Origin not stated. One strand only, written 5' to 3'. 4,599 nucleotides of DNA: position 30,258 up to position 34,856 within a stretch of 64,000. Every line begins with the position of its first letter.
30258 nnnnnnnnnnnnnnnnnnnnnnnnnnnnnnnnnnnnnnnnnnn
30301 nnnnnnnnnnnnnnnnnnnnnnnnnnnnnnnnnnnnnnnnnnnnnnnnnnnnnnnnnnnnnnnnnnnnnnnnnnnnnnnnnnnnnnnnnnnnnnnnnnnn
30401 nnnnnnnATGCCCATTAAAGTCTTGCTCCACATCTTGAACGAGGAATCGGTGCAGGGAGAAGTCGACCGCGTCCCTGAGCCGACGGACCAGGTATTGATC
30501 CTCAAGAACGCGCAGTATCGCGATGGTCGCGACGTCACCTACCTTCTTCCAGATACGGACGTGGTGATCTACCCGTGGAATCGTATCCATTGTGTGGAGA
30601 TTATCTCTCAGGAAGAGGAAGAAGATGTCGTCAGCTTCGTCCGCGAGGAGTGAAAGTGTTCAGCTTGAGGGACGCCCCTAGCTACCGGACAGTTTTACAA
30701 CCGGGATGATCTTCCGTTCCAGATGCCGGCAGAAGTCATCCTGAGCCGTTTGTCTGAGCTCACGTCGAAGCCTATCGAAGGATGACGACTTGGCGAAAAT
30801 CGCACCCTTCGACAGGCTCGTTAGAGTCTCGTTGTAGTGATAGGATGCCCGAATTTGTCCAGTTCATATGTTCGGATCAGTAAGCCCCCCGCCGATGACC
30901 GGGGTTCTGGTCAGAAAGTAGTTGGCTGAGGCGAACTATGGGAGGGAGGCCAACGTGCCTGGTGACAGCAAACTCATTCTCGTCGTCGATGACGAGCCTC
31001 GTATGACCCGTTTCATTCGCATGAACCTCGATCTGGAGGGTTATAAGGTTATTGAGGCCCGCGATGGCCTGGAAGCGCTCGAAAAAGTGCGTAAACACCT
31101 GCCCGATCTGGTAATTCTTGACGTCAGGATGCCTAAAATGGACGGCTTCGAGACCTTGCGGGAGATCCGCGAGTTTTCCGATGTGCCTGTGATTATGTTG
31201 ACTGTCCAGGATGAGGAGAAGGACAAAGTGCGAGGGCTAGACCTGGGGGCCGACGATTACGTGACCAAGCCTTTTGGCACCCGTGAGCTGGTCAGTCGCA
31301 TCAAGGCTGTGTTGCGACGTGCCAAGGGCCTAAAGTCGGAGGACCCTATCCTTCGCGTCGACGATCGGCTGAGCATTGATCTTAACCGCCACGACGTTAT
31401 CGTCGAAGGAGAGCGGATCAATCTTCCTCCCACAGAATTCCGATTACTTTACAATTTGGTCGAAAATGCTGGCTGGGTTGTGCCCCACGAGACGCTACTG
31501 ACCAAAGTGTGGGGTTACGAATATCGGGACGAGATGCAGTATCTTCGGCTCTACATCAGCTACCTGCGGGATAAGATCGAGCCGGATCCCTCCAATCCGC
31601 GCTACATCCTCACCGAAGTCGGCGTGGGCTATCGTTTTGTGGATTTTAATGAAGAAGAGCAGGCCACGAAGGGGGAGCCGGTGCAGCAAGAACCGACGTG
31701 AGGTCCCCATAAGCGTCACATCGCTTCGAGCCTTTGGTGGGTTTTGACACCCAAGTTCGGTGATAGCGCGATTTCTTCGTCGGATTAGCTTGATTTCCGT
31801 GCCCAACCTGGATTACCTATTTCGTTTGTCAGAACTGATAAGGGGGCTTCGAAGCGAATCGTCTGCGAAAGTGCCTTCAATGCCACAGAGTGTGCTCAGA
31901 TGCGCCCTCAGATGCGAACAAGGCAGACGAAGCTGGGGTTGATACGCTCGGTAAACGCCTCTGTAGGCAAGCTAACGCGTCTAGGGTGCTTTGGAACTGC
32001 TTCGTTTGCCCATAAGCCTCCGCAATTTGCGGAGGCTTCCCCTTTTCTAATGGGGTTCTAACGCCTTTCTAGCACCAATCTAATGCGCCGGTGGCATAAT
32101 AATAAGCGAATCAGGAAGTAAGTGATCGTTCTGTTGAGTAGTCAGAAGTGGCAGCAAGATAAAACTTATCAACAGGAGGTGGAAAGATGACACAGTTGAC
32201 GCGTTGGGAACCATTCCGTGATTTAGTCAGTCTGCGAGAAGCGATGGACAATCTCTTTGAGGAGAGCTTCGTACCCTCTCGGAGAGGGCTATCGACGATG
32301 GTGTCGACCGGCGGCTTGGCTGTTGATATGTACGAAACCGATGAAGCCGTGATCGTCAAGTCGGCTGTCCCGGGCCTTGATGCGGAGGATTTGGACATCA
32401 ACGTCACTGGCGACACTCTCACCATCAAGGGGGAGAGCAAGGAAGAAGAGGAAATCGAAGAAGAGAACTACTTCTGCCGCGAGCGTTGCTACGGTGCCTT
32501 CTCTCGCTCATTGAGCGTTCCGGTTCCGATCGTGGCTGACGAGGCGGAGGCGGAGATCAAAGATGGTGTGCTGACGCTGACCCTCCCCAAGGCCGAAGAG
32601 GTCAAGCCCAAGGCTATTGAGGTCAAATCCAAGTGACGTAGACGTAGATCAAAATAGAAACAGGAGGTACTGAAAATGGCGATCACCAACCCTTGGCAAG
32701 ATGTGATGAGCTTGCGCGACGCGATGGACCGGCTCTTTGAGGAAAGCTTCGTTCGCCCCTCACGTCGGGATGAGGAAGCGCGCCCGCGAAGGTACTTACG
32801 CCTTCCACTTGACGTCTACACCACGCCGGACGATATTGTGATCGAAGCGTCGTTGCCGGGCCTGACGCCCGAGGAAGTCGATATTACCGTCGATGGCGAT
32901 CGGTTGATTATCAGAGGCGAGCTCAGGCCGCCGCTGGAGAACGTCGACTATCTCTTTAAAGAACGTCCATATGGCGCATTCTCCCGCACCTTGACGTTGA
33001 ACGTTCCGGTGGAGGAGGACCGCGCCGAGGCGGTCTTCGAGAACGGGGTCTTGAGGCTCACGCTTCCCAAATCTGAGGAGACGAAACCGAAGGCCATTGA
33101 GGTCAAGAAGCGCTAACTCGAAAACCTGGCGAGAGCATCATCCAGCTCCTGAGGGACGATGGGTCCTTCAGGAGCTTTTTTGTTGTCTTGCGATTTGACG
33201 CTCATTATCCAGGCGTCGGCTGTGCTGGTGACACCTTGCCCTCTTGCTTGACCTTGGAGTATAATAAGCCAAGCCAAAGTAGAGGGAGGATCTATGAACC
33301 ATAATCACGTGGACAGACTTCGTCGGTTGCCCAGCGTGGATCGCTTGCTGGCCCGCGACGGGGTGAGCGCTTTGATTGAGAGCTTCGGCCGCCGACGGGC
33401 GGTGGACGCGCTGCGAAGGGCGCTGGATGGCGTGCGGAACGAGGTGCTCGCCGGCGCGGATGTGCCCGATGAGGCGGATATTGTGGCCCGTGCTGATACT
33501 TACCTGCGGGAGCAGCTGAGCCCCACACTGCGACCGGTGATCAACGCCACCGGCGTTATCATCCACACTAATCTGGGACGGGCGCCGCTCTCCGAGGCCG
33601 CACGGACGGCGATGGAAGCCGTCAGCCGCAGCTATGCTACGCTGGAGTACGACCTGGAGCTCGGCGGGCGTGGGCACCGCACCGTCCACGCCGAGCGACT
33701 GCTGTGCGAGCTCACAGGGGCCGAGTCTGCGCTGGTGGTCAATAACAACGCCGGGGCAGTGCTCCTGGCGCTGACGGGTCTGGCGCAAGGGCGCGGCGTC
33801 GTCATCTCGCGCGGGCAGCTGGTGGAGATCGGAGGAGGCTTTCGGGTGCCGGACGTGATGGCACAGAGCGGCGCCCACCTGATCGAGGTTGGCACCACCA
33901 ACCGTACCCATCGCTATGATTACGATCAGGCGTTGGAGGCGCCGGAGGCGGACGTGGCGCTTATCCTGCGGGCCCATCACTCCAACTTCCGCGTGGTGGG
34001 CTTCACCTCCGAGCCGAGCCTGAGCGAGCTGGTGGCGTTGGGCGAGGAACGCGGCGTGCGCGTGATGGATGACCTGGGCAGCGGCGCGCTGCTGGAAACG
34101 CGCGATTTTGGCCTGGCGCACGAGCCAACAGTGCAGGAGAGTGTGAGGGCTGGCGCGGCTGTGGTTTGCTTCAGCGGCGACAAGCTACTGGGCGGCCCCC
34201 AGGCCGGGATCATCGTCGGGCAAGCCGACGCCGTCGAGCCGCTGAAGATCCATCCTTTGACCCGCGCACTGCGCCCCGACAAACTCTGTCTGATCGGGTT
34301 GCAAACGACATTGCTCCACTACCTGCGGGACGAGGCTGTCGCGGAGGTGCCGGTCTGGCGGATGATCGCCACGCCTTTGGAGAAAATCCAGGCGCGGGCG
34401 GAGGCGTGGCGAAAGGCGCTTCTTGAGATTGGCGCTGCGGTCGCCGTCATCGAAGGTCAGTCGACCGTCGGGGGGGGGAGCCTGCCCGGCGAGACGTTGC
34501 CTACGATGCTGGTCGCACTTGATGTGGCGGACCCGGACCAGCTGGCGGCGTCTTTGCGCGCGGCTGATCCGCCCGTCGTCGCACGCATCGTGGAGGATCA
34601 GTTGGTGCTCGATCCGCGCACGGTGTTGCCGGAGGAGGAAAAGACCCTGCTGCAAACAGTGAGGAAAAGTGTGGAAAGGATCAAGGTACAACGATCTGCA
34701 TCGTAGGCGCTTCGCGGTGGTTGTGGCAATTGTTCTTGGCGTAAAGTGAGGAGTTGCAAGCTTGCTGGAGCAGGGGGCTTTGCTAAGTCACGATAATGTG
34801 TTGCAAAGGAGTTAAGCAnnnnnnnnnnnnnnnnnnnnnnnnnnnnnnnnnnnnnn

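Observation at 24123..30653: Six-gene phospho-signalling operon: pseudo-PBP, kinase-beta-propeller, PP2C, DnaJ-vWA, Zn-ribbon-FHA, small protein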

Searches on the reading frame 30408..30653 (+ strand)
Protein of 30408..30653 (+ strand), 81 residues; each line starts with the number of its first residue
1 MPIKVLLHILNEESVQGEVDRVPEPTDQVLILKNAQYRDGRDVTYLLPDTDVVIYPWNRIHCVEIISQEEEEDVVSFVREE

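Call 4: search_protein_families(library=pfam, proteins=[window:30408-30653:+], max_evalue=0.01)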
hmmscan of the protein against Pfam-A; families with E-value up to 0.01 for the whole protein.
window:30408-30653:+ (81 aa): 0 families

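Call 5: search_protein_families(library=ncbifam, proteins=[window:30408-30653:+], max_evalue=0.01)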
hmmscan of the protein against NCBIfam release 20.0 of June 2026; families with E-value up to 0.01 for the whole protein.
window:30408-30653:+ (81 aa): 0 families

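Call 27: find_homologous_proteins(query=window:30408-30653:+, max_evalue=0.001)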
Query window:30408-30653:+ (81 aa): 55 proteins with E <= 0.001 among 56 candidates.
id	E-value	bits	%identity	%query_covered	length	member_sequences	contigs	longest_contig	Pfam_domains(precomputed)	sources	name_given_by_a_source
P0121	5.4e-46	171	100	100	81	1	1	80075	-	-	-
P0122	4.0e-37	143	83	99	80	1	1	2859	-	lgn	-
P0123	1.1e-36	142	80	100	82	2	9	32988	-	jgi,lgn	jgi:hypothetical protein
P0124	2.2e-32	128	73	99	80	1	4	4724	-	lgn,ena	-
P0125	2.3e-32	128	73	99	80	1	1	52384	-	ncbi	-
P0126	4.0e-32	127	70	99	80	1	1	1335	-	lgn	-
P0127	7.9e-32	126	71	99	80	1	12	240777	-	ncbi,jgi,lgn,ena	-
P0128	8.0e-32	126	69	99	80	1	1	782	-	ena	-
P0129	5.6e-31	124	69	99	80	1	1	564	-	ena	-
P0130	6.8e-31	123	68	95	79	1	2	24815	-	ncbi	-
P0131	7.3e-31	123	69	99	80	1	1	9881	-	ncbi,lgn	-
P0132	7.9e-31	123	70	99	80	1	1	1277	-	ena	-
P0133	8.6e-31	123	66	99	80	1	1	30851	-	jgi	-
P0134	1.1e-30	123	69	99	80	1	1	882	-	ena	-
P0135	1.5e-30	122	68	99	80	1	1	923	-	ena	-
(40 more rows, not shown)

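Call 37: predict_structure(alignment_id=A2)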
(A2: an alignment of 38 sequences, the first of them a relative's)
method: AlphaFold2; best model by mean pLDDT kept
length: 81 residues; sequences in the alignment: 38
mean_pLDDT: 85.2   pTM: 0.69
mean pLDDT of the five models: 85.2, 83.5, 82.8, 81.1, 81.0
residues with pLDDT >= 90: 51; 70-90: 15; 50-70: 14; < 50: 1
segments of 3 or more residues with pLDDT < 50: none
pLDDT, mean of each block of 10 residues (from residue 1): 92 94 92 93 86 94 79 56 50
secondary structure, 60 per line:
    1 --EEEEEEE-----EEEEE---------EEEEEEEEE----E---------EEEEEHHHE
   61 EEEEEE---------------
elements in order: E3-9 E15-19 E29-37 E52-56 E60-66

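Call 42: fold_search(model_id=the predicted structure, library=pdb)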
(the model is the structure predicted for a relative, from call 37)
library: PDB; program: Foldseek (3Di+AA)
matches with E <= 10: 586; with E <= 0.001: 0
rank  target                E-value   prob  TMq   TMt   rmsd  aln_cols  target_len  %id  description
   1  6am0_D                8.8e-03  1.00  0.56  0.68   2.6        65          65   14  Crystal structure of K. lactis Edc1-Dcp1-Dcp2-Edc3 decapping complex with synthetic cap substrate analog (released 2018-03-21)
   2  3jcm_c                3.4e-02  1.00  0.52  0.47   3.4        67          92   15  Cryo-EM structure of the spliceosomal U4/U6.U5 tri-snRNP (released 2016-02-24)
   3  4m7d_B                3.6e-02  1.00  0.52  0.47   3.4        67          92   15  Crystal structure of Lsm2-8 complex bound to the RNA fragment CGUUU (released 2013-11-13)
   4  4m7a_B                4.2e-02  1.00  0.54  0.49   3.3        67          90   15  Crystal structure of Lsm2-8 complex bound to the 3' end sequence of U6 snRNA (released 2013-11-13)
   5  4m78_B                4.5e-02  1.00  0.51  0.48   3.3        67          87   15  Crystal structure of Lsm2-8 complex, space group P21 (released 2013-11-13)
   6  5lop_C                5.5e-02  1.00  0.54  0.68   2.7        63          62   13  Structure of the active form of /K. lactis/ Dcp1-Dcp2-Edc3 decapping complex bound to m7GDP (released 2016-10-05)
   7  4m78_I                5.5e-02  1.00  0.51  0.49   3.4        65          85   14  Crystal structure of Lsm2-8 complex, space group P21 (released 2013-11-13)
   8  4f7u_F                5.9e-02  1.00  0.55  0.60   3.3        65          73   17  The 6S snRNP assembly intermediate (released 2013-01-30)
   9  3jcr_R                6.2e-02  0.99  0.50  0.47   5.7        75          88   15  3D structure determination of the human*U4/U6.U5* tri-snRNP complex (released 2016-03-09)
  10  1m5q_A                6.5e-02  1.00  0.54  0.37   3.4        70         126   20  Crystal structure of a novel Sm-like archaeal protein from Pyrobaculum aerophilum (released 2003-03-18)
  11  3jcr_2                6.5e-02  1.00  0.57  0.52   3.4        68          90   15  3D structure determination of the human*U4/U6.U5* tri-snRNP complex (released 2016-03-09)
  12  9nh5_G                7.3e-02  1.00  0.57  0.60   3.8        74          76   20  CRYO-EM STRUCTURE OF HUMAN U7 SNRNP WITH METHYLATED noncleavable H2A* SUBSTRATE PRE-MRNA (core region) (released 2026-01-21)
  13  8h6e_6a               7.3e-02  1.00  0.57  0.53   3.4        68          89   15  Cryo-EM structure of human exon-defined spliceosome in the late pre-B state. (released 2024-05-01)
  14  4f7u_G                7.7e-02  1.00  0.58  0.67   3.4        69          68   20  The 6S snRNP assembly intermediate (released 2013-01-30)
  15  4f7u_J                7.7e-02  1.00  0.56  0.66   3.4        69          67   20  The 6S snRNP assembly intermediate (released 2013-01-30)
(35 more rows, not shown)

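Call 81: search_protein_families(library=padloc, proteins=[window:30408-30653:+], max_evalue=0.001)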
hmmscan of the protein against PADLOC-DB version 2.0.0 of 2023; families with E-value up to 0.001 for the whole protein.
window:30408-30653:+ (81 aa): 0 families

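Call 97: search_protein_representatives(alignment_id=A2)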
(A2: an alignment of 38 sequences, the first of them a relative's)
Query: 38 sequences, 80 profile positions. Proteins with E-value up to 0.001 (for the whole library): 156; up to 1e-10: 51; up to 1e-30: 1. The best 150 are listed.
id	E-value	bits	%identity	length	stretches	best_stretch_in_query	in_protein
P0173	7.4e-37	141.6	-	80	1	1-80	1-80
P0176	5.1e-29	116.5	-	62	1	1-61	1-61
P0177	5.3e-22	94.0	-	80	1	4-80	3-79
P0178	7.1e-21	90.4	-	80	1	1-80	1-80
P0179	1.9e-19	85.8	-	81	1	2-80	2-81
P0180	3.1e-19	85.1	-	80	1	1-80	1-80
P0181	6.1e-19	84.2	-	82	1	1-80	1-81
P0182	3.9e-18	81.6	-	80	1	1-80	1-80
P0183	4.5e-18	81.4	-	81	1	1-80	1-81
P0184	8.2e-18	80.6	-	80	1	1-80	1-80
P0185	9.0e-18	80.4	-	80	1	1-79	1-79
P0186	9.6e-18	80.3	-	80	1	1-80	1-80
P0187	4.5e-17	78.2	-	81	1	1-80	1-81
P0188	2.5e-16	75.8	-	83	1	1-80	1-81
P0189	3.2e-16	75.5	-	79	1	4-80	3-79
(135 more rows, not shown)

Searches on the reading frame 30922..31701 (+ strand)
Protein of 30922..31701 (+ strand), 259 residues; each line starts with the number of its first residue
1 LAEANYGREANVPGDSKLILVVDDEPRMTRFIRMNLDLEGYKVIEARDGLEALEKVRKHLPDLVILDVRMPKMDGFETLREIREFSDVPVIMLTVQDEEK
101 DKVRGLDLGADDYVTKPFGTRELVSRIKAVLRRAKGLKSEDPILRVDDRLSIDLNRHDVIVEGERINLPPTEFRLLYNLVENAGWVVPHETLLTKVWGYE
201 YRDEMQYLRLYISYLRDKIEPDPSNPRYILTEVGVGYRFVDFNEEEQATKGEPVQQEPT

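Call 6: search_protein_families(library=pfam, proteins=[window:30922-31701:+], max_evalue=0.001)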
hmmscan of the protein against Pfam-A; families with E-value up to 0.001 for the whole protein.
window:30922-31701:+ (259 aa): 2 families
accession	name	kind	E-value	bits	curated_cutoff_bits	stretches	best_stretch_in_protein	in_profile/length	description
PF00072.30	Response_reg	-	2.6e-34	118.1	30.2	1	19-128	1-111/111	Response regulator receiver domain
PF00486.34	Trans_reg_C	-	7.7e-24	84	26.2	1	163-239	1-77/77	Transcriptional regulatory protein, C terminal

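Call 76: search_protein_families(library=ncbifam, proteins=[window:30955-31701:+], max_evalue=0.00001)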
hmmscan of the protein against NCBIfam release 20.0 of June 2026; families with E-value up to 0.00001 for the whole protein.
window:30955-31701:+ (248 aa): 95 families (the best 25 are shown)
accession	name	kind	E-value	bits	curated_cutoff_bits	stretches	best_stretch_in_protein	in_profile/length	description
NF045944.1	ResRegRpaBCyano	equivalog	2.1e-67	226.8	330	1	9-228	1-227/229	response regulator transcription factor RpaB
NF040534.1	resp_reg_YycF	equivalog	9.9e-65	218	340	1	7-227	2-226/231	response regulator YycF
NF040689.1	MtrAB_MtrA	equivalog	1.2e-62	211.1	300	1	8-227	1-217/219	MtrAB system response regulator MtrA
NF007820.0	PRK10529.1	equivalog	7.1e-62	208.8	325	1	8-229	4-224/225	two-component system response regulator KdpE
NF033117.2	vanR_ACDEGLN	exception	1.1e-57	195.3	350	1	8-227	1-224/226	VanR-ABDEGLN family response regulator transcription factor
TIGR02154.1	PhoB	equivalog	1.9e-57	194.2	296.2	1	6-228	3-225/226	phosphate regulon transcriptional regulator PhoB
NF041733.1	resp_reg_CseB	equivalog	2.4e-51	174.3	350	1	8-228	3-226/228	two-component system response regulator CseB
NF033120.0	vanR_FM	exception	2.5e-51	174.6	460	1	8-228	6-229/231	vancomycin resistance response regulator transcription factor, VanR-F/VanR-M family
TIGR01387.1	cztR_silR_copR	subfamily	2e-49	168.2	279.2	1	8-227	1-217/218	heavy metal response regulator transcription factor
NF053854.1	RespRegPhoBBctds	equivalog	5.2e-49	166.6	270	1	8-228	1-224/225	two-component system response regulator PhoB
NF008296.0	PRK11083.1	equivalog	1.4e-46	158.7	273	1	6-227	4-224/228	two-component system response regulator CreB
NF008199.0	PRK10955.1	equivalog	2.2e-46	158.7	341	1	8-229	4-229/232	envelope stress response regulator transcription factor CpxR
NF007982.1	PRK10710.1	equivalog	3.9e-46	157.5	380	1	5-228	7-227/235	envelope stress response regulator BaeR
NF000403.1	vanR-C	exception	5.1e-46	157.1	480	1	7-226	4-227/231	vancomycin resistance response regulator transcription factor VanR-C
NF000401.1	vanR-A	exception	1.6e-45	155.4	500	1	5-227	2-228/231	vancomycin resistance response regulator transcription factor VanR-A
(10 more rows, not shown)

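Call 77: search_solved_structures(query=window:30955-31701:+, max_evalue=1e-20)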
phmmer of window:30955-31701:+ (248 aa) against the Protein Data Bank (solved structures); distinct sequences matched with E-value up to 1e-20: 61 (the best 60 are shown).
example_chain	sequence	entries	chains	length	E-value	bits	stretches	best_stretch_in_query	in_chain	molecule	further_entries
4kny_A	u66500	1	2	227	4.6e-56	193.2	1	8-229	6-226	KDP operon transcriptional regulatory protein KdpE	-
6lgq_D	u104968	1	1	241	5.4e-56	193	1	8-229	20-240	DNA-binding response regulator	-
4kfc_A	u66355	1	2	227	3.1e-55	190.5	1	8-229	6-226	KDP operon transcriptional regulatory protein KdpE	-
9ji3_J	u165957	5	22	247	3e-48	167.6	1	7-226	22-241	DNA-binding response regulator | Possible two component system response transcriptional positive regulator PhoP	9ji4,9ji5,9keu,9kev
2oqr_A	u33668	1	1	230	3.2e-48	167.5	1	7-228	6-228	Sensory transduction protein regX3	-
3r0j_A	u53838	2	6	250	3.2e-48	167.5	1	7-226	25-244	POSSIBLE TWO COMPONENT SYSTEM RESPONSE TRANSCRIPTIONAL POSITIVE REGULATOR PHOP | Response regulator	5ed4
9dvt_R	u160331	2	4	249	1.9e-45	158.4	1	8-227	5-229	DNA-binding dual master transcriptional regulator RpaA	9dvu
2gwr_A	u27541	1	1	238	2.5e-45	158.1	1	7-227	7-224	DNA-binding response regulator mtrA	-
9ket_J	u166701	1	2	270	4.9e-43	150.5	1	45-226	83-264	Possible two component system response transcriptional positive regulator PhoP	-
1ys6_A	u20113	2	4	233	2.2e-38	135.3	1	6-226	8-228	Transcriptional regulatory protein prrA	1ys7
4b09_A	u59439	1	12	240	8.2e-38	133.4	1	6-228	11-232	TRANSCRIPTIONAL REGULATORY PROTEIN BAER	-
8fk2_A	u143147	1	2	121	1.9e-36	129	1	6-124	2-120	Putative response regulator CovR VicR-like protein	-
2zwm_A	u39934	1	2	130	2.4e-36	128.6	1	6-126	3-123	Transcriptional regulatory protein yycF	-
3f6p_A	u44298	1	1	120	8.9e-36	126.8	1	6-122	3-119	Transcriptional regulatory protein yycF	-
1nxo_A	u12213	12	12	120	1.3e-35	126.3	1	6-123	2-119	DNA-binding response regulator | Response regulator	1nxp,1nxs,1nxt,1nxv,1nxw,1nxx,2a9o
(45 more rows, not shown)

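Call 81: search_protein_families(library=padloc, proteins=[window:30955-31701:+], max_evalue=0.001)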
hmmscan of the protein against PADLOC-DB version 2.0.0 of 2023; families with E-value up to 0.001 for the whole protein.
window:30955-31701:+ (248 aa): 3 families
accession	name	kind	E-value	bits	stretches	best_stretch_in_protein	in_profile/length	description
PDLC04055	PD-T4-6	-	1e-06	25.8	1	3-124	363-487/496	-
PDLC00405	SduA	-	5.6e-06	24.1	1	5-65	6-66/323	DUF4263 domain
PDLC04725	PDC-M60B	-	0.00024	19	1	7-63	5-63/158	-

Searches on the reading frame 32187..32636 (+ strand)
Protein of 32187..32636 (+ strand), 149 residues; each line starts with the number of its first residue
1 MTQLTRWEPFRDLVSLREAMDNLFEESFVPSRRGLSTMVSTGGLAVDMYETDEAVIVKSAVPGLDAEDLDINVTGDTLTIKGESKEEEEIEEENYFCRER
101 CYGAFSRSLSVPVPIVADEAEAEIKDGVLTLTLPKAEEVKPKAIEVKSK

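Call 6: search_protein_families(library=pfam, proteins=[window:32187-32636:+], max_evalue=0.001)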
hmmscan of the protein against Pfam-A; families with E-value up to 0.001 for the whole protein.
window:32187-32636:+ (149 aa): 3 families
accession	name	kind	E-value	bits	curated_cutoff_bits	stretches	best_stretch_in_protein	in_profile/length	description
PF00011.27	HSP20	-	7.6e-21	74.6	20.8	1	48-146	2-101/102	Hsp20/alpha crystallin family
PF17886.7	ArsA_HSP20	-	0.00023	21.1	22.5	1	55-131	4-61/63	HSP20-like domain found in ArsA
PF18046.7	FKBP26_C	-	0.00042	20.9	27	0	56-81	8-33/72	FKBP26_C-terminal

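Call 76: search_protein_families(library=ncbifam, proteins=[window:32187-32636:+], max_evalue=0.00001)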
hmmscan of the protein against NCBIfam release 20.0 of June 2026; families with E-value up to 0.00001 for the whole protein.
window:32187-32636:+ (149 aa): 3 families
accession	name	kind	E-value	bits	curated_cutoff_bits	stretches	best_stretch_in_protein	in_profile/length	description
NF042420.1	Hsp18_Clos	equivalog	1.6e-20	73.7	195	1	17-142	21-140/147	heat shock protein Hsp18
NF041799.1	Hsp14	equivalog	2.9e-17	62.7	100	1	41-140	19-113/118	archaeal heat shock protein Hsp14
NF041800.1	Hsp20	equivalog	8.9e-13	48.2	140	1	46-147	76-160/162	archaeal heat shock protein Hsp20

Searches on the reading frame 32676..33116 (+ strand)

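Call 6: search_protein_families(library=pfam, proteins=[window:32676-33116:+], max_evalue=0.001)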
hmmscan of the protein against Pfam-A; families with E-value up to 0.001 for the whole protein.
window:32676-33116:+ (146 aa): 2 families
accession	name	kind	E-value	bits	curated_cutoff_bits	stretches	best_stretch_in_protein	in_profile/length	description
PF00011.27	HSP20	-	1.1e-18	67.6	20.8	1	49-143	4-101/102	Hsp20/alpha crystallin family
PF17886.7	ArsA_HSP20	-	7.9e-05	22.6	22.5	1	52-128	2-61/63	HSP20-like domain found in ArsA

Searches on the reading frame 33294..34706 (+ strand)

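Call 6: search_protein_families(library=pfam, proteins=[window:33294-34706:+], max_evalue=0.001)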
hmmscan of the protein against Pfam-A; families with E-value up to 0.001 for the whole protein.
window:33294-34706:+ (470 aa): 2 families
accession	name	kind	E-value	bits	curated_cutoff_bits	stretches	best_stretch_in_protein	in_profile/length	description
PF03841.19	SelA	-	6.2e-135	450.4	22.8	1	82-444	1-366/367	L-seryl-tRNA selenium transferase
PF12390.13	Se-cys_synth_N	-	1.2e-10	41.7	22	1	9-48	1-40/40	Selenocysteine synthase N terminal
